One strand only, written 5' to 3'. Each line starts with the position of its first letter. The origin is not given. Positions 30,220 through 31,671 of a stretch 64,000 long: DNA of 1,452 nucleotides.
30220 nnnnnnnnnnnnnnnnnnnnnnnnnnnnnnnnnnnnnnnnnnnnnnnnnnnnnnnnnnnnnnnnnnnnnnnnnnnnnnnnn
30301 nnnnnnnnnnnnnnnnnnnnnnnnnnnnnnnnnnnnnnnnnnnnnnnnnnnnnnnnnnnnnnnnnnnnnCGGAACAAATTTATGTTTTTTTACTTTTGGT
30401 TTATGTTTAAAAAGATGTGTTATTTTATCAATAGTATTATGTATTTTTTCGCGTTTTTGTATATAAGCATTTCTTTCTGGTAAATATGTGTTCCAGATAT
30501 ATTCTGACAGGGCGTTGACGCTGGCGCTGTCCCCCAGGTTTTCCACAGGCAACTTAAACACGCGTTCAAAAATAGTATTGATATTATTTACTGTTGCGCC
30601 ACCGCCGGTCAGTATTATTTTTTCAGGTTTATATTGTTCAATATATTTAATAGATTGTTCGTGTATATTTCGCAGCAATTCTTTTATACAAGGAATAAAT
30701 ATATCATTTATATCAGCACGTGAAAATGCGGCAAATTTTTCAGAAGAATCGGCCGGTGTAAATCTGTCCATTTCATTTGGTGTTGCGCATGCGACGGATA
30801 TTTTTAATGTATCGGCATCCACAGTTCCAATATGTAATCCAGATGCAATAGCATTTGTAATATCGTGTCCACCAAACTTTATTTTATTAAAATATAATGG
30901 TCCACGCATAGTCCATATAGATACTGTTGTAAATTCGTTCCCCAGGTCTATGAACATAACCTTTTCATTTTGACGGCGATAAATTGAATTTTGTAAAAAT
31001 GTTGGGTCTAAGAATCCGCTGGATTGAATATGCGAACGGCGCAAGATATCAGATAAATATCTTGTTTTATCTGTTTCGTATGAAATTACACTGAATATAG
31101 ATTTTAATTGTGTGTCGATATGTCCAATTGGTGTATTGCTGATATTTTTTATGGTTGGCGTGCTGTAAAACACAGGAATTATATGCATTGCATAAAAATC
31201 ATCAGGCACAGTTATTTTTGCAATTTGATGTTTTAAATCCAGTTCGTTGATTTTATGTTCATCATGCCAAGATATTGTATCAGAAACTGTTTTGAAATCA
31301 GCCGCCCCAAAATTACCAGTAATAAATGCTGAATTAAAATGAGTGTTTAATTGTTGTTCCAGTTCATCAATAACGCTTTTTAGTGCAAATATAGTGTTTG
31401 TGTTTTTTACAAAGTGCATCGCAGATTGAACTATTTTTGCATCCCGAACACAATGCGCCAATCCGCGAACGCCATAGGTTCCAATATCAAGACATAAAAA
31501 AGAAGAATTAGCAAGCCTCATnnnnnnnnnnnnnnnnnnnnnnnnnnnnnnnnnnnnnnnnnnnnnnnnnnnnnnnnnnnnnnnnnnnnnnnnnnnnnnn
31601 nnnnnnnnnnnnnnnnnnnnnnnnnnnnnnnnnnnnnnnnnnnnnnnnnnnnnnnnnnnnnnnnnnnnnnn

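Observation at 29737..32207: ftsQ then an ftsA-like gene fused in frame to rpe, with no ftsZ following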

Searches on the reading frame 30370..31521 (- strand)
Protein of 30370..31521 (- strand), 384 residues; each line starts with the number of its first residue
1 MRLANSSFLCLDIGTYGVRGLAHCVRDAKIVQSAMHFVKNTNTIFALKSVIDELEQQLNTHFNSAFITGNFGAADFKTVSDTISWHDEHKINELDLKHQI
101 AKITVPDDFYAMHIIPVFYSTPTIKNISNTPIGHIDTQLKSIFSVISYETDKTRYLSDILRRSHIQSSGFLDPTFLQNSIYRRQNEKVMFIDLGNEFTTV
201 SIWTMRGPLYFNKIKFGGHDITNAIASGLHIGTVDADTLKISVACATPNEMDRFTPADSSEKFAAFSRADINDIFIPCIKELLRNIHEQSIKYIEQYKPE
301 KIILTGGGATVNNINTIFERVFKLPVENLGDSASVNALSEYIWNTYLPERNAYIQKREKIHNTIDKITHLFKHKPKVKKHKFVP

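Call 17: search_protein_representatives(protein=window:30370-31521:-)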
Query: 384 residues. Proteins with E-value up to 0.001 (for the whole library): 1000; up to 1e-10: 45; up to 1e-30: 17. The best 150 are listed.
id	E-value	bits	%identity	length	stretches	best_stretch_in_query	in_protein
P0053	7.4e-190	647.2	74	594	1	1-384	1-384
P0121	2.0e-100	352.9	46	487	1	1-378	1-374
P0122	2.4e-82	293.4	39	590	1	1-384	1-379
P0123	8.9e-81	288.3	44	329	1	1-331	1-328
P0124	1.0e-77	278.2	39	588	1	1-379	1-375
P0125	2.5e-71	257.2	36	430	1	1-384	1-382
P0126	1.8e-61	224.8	48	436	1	160-384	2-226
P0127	5.5e-61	223.1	38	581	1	1-378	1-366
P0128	1.2e-58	215.4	34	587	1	2-384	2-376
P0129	7.0e-58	212.9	40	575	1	1-347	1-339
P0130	1.1e-55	205.7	32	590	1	3-380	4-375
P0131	2.4e-53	198.0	31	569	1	28-383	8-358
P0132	2.6e-52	194.6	46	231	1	1-202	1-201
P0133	1.9e-51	191.8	86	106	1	1-103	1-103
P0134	7.6e-51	189.8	34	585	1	1-374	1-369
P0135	4.4e-47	177.4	33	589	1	1-375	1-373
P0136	2.1e-32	129.1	30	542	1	44-384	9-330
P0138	7.5e-28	114.1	27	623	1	5-362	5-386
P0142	1.1e-21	93.9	26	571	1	5-318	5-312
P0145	3.1e-18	82.5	28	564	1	42-318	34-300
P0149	1.8e-15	73.4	26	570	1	6-337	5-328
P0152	2.4e-13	66.4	27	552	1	6-340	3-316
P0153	2.8e-13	66.1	27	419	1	46-322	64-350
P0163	8.9e-11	57.9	27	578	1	30-322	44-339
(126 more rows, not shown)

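Call 19: search_protein_families(library=pfam, proteins=[P0121, P0122, P0125, P0127, P0130, P0136, P0138, P0142, P0149, P0163], max_evalue=0.001)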
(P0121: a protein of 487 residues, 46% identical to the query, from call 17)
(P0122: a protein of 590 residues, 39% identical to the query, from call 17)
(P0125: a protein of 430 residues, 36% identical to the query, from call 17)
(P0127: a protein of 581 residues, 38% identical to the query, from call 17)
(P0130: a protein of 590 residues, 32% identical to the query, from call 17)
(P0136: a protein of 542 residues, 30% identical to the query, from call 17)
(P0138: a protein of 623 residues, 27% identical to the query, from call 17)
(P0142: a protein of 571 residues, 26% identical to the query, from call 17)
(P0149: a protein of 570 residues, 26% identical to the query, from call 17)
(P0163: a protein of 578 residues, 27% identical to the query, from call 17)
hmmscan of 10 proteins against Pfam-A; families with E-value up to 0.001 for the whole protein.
P0121 (487 aa): 4 families
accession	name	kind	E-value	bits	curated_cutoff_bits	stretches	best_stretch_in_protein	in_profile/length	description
PF14450.12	FtsA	-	2.8e-12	47.5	31.8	1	189-324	2-109/127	Cell division protein FtsA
PF00834.25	Ribul_P_3_epim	-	2.5e-11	43.8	21.1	1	395-453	18-76/198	Ribulose-phosphate 3 epimerase family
PF11104.14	PilM_2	-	2.9e-05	23.6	27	0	182-241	177-236/340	Type IV pilus assembly protein PilM;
PF06723.19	MreB_Mbl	-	0.00096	18.5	27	0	185-324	145-303/327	MreB/Mbl protein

P0122 (590 aa): 5 families
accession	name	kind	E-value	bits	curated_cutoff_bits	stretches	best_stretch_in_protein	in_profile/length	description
PF00834.25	Ribul_P_3_epim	-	1.7e-46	158.6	21.1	1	380-572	2-196/198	Ribulose-phosphate 3 epimerase family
PF14450.12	FtsA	-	3.1e-13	50.6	31.8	1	188-322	2-108/127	Cell division protein FtsA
PF02491.25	SHS2_FTSA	-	4.9e-05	24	25.4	1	86-144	16-78/79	SHS2 domain inserted in FTSA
PF06723.19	MreB_Mbl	-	0.00013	21.4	27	1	184-322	145-302/327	MreB/Mbl protein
PF11104.14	PilM_2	-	0.00042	19.8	27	0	188-322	184-303/340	Type IV pilus assembly protein PilM;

P0125 (430 aa): 3 families
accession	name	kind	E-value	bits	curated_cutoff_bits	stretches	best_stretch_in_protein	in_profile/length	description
PF14450.12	FtsA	-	6.3e-10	39.9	31.8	1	190-324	2-108/127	Cell division protein FtsA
PF11104.14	PilM_2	-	6.7e-06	25.7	27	1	184-333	178-312/340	Type IV pilus assembly protein PilM;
PF06723.19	MreB_Mbl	-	6.4e-05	22.4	27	1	185-337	144-313/327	MreB/Mbl protein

P0127 (581 aa): 4 families
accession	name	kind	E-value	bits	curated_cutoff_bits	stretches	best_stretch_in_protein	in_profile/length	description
PF00834.25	Ribul_P_3_epim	-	4.8e-35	121.2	21.1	1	383-565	16-197/198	Ribulose-phosphate 3 epimerase family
PF02491.25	SHS2_FTSA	-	6.5e-08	33.3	25.4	1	77-139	13-78/79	SHS2 domain inserted in FTSA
PF14450.12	FtsA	-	2.4e-07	31.6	31.8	1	182-313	3-106/127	Cell division protein FtsA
PF11104.14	PilM_2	-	9.7e-05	21.9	27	1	175-318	178-306/340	Type IV pilus assembly protein PilM;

P0130 (590 aa): 3 families
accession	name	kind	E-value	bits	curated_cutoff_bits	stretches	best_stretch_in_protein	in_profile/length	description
PF00834.25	Ribul_P_3_epim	-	4.8e-46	157.1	21.1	1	401-573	24-197/198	Ribulose-phosphate 3 epimerase family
PF11104.14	PilM_2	-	4e-09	36.3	27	1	184-336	176-313/340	Type IV pilus assembly protein PilM;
PF14450.12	FtsA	-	1.6e-08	35.4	31.8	1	192-327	2-109/127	Cell division protein FtsA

P0136 (542 aa): 2 families
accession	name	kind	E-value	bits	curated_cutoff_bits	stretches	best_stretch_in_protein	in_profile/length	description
PF00834.25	Ribul_P_3_epim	-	2.6e-36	125.4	21.1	1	347-522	19-195/198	Ribulose-phosphate 3 epimerase family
PF14450.12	FtsA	-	2e-05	25.4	31.8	1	148-281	4-109/127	Cell division protein FtsA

P0138 (623 aa): 6 families
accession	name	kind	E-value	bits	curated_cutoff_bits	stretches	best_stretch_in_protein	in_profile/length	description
PF00834.25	Ribul_P_3_epim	-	8e-47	159.6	21.1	1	412-604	2-196/198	Ribulose-phosphate 3 epimerase family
PF14450.12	FtsA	-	5.1e-17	62.8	31.8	1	205-352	2-111/127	Cell division protein FtsA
PF06723.19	MreB_Mbl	-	1.7e-14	53.8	27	1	198-360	142-313/327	MreB/Mbl protein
PF02491.25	SHS2_FTSA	-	2.1e-11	44.4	25.4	1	84-158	4-78/79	SHS2 domain inserted in FTSA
PF11104.14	PilM_2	-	3.2e-09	36.6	27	1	190-257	169-236/340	Type IV pilus assembly protein PilM;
PF00012.26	HSP70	-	0.0007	18.4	20.6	0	248-348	257-354/599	Hsp70 protein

P0142 (571 aa): 2 families
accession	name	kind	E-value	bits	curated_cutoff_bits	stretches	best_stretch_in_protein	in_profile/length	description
PF00834.25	Ribul_P_3_epim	-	2.4e-32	112.4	21.1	1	378-551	21-194/198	Ribulose-phosphate 3 epimerase family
PF02491.25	SHS2_FTSA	-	6.6e-08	33.2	25.4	1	76-147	7-78/79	SHS2 domain inserted in FTSA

P0149 (570 aa): 2 families
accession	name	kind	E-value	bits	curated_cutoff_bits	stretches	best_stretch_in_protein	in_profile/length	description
PF00834.25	Ribul_P_3_epim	-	2.3e-30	105.9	21.1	1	374-551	17-194/198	Ribulose-phosphate 3 epimerase family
PF14450.12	FtsA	-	0.00081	20.2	31.8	0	189-248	3-62/127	Cell division protein FtsA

P0163 (578 aa): 3 families
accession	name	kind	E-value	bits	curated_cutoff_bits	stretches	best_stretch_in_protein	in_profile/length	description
PF14450.12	FtsA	-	4.2e-20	72.8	31.8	1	205-350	1-113/127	Cell division protein FtsA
PF02491.25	SHS2_FTSA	-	2.5e-10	41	25.4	1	84-159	1-78/79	SHS2 domain inserted in FTSA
PF06723.19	MreB_Mbl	-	9.2e-06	25.1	27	1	196-347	139-304/327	MreB/Mbl protein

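Call 21: find_encoding_contigs(protein=P0138, flank=10000, max_places=3)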
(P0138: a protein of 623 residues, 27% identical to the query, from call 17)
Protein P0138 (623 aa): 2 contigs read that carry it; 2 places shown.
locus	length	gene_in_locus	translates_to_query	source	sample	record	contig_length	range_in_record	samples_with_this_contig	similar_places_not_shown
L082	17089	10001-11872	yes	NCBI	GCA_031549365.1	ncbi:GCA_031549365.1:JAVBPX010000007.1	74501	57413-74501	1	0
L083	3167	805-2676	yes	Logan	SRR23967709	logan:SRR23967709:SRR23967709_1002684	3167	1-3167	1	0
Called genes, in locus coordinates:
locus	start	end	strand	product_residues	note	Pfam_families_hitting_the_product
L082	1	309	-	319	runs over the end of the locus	PF00437:T2SSE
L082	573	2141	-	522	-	PF00501:AMP-binding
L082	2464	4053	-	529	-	PF00501:AMP-binding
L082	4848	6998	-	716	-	PF02534:T4SS-DNA_transf, PF10412:TrwB_AAD_bind, PF12696:TraG-D_C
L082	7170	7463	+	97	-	-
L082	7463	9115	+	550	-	PF03717:PBP_dimer, PF00905:Transpeptidase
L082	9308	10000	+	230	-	PF03799:FtsQ_DivIB_C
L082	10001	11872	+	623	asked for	PF02491:SHS2_FTSA, PF06723:MreB_Mbl, PF11104:PilM_2 (weak), PF14450:FtsA, PF00834:Ribul_P_3_epim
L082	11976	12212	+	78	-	PF00830:Ribosomal_L28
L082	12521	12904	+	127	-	-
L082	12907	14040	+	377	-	PF13477:Glyco_trans_4_2, PF13439:Glyco_transf_4, PF13579:Glyco_trans_4_4, PF20706:GT4-conflict (weak), PF00534:Glycos_transf_1, PF13692:Glyco_trans_1_4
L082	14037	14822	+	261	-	PF20260:PUA_4, PF04452:Methyltrans_RNA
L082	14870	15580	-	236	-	PF03099:BPL_LplA_LipB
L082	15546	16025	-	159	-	-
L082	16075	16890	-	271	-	PF17827:PrmC_N (faint), PF05175:MTS, PF13489:Methyltransf_23 (weak), PF01170:UPF0020 (faint), PF08242:Methyltransf_12 (weak), PF13649:Methyltransf_25 (weak), PF13847:Methyltransf_31, PF07669:Eco57I (faint)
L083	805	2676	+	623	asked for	PF02491:SHS2_FTSA, PF06723:MreB_Mbl, PF11104:PilM_2 (weak), PF14450:FtsA, PF00834:Ribul_P_3_epim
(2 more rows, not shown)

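Call 22: find_encoding_contigs(protein=P0125, flank=10000, max_places=3)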
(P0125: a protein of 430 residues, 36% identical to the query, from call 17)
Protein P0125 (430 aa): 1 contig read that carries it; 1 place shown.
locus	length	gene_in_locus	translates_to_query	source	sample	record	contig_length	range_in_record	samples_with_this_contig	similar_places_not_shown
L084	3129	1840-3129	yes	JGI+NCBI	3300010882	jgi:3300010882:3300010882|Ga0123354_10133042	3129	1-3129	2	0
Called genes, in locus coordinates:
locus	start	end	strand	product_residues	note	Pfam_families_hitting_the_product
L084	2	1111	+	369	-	?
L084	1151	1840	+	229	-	PF08478:POTRA_1 (weak), PF03799:FtsQ_DivIB_C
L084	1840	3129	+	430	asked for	PF11104:PilM_2 (faint), PF14450:FtsA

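Call 23: list_cluster_members(proteins=[P0122, P0124, P0127, P0128, P0130, P0134, P0138, P0142, P0149, P0153])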
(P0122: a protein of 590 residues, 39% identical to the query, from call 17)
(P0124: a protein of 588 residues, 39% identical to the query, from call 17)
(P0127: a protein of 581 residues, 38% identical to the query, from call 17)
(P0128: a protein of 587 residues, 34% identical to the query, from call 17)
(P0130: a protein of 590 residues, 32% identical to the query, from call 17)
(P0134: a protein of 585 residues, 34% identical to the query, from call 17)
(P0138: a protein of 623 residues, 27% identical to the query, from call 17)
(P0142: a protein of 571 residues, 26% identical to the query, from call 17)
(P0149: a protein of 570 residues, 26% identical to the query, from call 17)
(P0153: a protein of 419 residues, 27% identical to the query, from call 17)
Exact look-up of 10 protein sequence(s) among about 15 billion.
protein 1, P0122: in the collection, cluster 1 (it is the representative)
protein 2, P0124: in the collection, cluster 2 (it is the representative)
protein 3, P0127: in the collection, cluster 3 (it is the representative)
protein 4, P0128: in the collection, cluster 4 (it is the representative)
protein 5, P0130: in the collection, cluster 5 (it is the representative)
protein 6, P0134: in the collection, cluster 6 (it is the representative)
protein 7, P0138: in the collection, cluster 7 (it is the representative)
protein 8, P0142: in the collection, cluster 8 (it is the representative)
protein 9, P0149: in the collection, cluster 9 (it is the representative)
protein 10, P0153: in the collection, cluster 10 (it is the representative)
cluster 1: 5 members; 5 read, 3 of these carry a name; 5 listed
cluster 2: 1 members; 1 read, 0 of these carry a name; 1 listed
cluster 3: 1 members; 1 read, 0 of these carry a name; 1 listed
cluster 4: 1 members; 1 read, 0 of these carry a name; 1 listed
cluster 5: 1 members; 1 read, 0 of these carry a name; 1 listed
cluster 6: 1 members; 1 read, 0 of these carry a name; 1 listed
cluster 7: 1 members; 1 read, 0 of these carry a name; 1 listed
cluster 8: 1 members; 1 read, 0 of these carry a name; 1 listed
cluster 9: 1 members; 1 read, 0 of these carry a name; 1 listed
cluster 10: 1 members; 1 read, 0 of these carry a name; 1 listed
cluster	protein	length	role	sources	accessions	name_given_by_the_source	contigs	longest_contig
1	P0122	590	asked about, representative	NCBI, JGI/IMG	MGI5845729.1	MAG: ribulose-phosphate 3-epimerase [Alphaproteobacteria bacterium] | ribulose-phosphate 3-epimerase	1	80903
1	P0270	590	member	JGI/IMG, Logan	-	ribulose-phosphate 3-epimerase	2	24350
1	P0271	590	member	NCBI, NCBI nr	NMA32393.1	MAG: ribulose-phosphate 3-epimerase [Alphaproteobacteria bacterium] | ribulose-phosphate 3-epimerase [Alphaproteobacteria bacterium]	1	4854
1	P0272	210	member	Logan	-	-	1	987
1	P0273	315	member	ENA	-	-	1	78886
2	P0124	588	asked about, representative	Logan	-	-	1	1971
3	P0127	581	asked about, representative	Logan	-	-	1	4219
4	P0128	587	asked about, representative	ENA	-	-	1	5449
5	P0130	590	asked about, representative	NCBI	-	-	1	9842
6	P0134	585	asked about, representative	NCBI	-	-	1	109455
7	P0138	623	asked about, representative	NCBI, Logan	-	-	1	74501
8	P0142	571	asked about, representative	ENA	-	-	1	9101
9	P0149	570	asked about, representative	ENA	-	-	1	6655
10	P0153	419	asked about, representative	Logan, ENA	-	-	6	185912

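Call 35: find_encoding_contigs(protein=P0129, flank=10000, max_places=3)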
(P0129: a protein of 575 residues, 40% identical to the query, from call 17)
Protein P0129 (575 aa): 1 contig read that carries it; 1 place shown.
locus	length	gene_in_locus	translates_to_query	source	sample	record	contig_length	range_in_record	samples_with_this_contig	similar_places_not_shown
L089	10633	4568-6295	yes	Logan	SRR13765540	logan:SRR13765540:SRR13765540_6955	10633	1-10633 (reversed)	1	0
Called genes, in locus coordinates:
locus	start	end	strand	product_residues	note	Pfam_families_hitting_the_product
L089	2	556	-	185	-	?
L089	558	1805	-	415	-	PF12704:MacB_PCD, PF02687:FtsX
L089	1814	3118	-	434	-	-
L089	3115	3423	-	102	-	-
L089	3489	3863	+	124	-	-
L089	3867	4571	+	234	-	PF03799:FtsQ_DivIB_C (weak)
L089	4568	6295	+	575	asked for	PF00834:Ribul_P_3_epim (weak)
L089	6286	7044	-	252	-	-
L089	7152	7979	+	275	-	-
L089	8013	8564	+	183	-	PF09411:PagL (weak)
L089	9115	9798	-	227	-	PF03167:UDG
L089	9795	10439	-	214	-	-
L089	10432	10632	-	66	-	?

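Call 39: find_encoding_contigs(protein=P0145, flank=10000, max_places=2)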
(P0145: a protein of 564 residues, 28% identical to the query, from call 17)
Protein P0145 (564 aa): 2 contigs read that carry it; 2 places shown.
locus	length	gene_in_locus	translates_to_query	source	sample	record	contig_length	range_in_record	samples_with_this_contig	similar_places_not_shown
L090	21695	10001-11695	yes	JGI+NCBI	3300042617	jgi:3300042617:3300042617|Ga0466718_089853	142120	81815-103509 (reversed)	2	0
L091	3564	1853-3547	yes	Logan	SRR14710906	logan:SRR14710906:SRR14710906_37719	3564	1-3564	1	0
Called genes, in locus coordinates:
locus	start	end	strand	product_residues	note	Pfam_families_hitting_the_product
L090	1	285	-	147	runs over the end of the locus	-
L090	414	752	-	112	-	PF00825:Ribonuclease_P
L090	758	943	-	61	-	PF00468:Ribosomal_L34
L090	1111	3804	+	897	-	PF00521:DNA_topoisoIV, PF03989:DNA_gyraseA_C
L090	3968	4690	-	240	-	PF00005:ABC_tran, PF02463:SMC_N (faint), PF13304:AAA_21 (faint)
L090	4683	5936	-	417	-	PF12704:MacB_PCD, PF02687:FtsX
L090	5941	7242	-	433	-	-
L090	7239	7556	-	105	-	-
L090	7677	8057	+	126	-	-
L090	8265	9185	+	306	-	PF00534:Glycos_transf_1, PF13692:Glyco_trans_1_4 (weak)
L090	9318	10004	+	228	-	PF03799:FtsQ_DivIB_C (weak)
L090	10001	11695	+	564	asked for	PF14450:FtsA, PF00834:Ribul_P_3_epim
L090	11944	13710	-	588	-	PF04348:LppC (weak), PF13458:Peripla_BP_6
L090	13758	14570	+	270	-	PF00590:TP_methylase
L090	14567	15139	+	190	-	PF03193:RsgA_GTPase (faint), PF01926:MMR_HSR1, PF02421:FeoB_N (weak), PF00009:GTP_EFTU (weak)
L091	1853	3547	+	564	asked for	PF14450:FtsA, PF00834:Ribul_P_3_epim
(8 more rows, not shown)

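Call 40: find_encoding_contigs(protein=P0152, flank=10000, max_places=2)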
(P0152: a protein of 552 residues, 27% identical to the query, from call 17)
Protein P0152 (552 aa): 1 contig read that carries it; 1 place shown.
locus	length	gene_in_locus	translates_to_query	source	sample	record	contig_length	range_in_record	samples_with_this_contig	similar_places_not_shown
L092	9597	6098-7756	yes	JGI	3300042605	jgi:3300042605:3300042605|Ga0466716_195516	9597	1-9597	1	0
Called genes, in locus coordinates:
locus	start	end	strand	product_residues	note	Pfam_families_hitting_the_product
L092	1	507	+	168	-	?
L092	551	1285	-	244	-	PF00005:ABC_tran, PF13304:AAA_21 (faint)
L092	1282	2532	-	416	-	PF12704:MacB_PCD, PF02687:FtsX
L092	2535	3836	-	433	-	-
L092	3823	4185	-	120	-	-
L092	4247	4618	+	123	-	-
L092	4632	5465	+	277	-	-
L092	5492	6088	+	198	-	PF03799:FtsQ_DivIB_C (faint)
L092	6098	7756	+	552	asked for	PF00834:Ribul_P_3_epim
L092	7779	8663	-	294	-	-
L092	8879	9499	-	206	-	PF02367:TsaE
